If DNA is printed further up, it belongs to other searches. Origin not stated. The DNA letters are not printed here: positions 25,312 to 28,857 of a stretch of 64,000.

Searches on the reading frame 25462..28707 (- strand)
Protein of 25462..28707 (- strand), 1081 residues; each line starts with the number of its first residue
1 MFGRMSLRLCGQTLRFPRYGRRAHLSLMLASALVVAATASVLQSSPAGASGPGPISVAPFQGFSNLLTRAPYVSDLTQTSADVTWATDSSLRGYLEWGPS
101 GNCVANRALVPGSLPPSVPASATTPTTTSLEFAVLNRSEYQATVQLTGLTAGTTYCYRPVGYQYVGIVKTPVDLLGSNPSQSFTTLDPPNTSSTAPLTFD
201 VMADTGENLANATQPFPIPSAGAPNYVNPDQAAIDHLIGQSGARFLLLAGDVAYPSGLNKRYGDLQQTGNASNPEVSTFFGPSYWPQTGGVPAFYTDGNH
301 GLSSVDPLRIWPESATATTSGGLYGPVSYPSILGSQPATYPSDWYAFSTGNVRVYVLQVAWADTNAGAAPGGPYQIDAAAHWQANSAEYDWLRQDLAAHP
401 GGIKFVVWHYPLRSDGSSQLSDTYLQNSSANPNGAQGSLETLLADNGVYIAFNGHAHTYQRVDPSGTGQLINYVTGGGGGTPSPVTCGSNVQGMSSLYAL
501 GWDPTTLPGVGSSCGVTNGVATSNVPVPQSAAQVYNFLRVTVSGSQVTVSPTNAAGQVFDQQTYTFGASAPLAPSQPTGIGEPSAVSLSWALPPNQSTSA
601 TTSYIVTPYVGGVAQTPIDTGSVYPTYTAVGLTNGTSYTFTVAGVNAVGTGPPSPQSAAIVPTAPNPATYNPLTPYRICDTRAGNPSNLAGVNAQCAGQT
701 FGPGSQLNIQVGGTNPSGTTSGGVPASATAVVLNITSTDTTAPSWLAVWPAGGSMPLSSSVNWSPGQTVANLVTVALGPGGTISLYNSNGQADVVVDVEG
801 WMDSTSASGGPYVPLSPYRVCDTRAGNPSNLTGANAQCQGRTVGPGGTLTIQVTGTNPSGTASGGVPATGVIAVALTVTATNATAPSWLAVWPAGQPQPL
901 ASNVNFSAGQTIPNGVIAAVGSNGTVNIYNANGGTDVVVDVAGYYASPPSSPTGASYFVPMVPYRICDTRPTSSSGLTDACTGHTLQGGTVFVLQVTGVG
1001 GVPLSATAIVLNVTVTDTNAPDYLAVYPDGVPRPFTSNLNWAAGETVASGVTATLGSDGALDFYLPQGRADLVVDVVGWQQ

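Call 34: search_protein_families(library=pfam, proteins=[window:25462-28707:-], max_evalue=0.001)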
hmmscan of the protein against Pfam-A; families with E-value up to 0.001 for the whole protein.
window:25462-28707:- (1081 aa): 3 families
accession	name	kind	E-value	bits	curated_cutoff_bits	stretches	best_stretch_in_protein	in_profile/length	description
PF00041.27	fn3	-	1.3e-09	38.5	25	1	582-657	12-81/84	Fibronectin type III domain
PF16656.11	Pur_ac_phosph_N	-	2.9e-09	37.8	30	1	75-161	10-80/93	Purple acid Phosphatase, N-terminal domain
PF00149.33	Metallophos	-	0.00013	22.9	21.5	1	231-459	19-191/191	Calcineurin-like phosphoesterase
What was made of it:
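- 25462..28707 (-): Exported 1081-aa purple-acid-phosphatase-like protein: Pur_ac_phosph_N, Metallophos with all five PAP motifs, fn3, and three C-terminal repeats of about 130 aa. It is a conserved neighbour of the module. Pfam hits (call 34).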
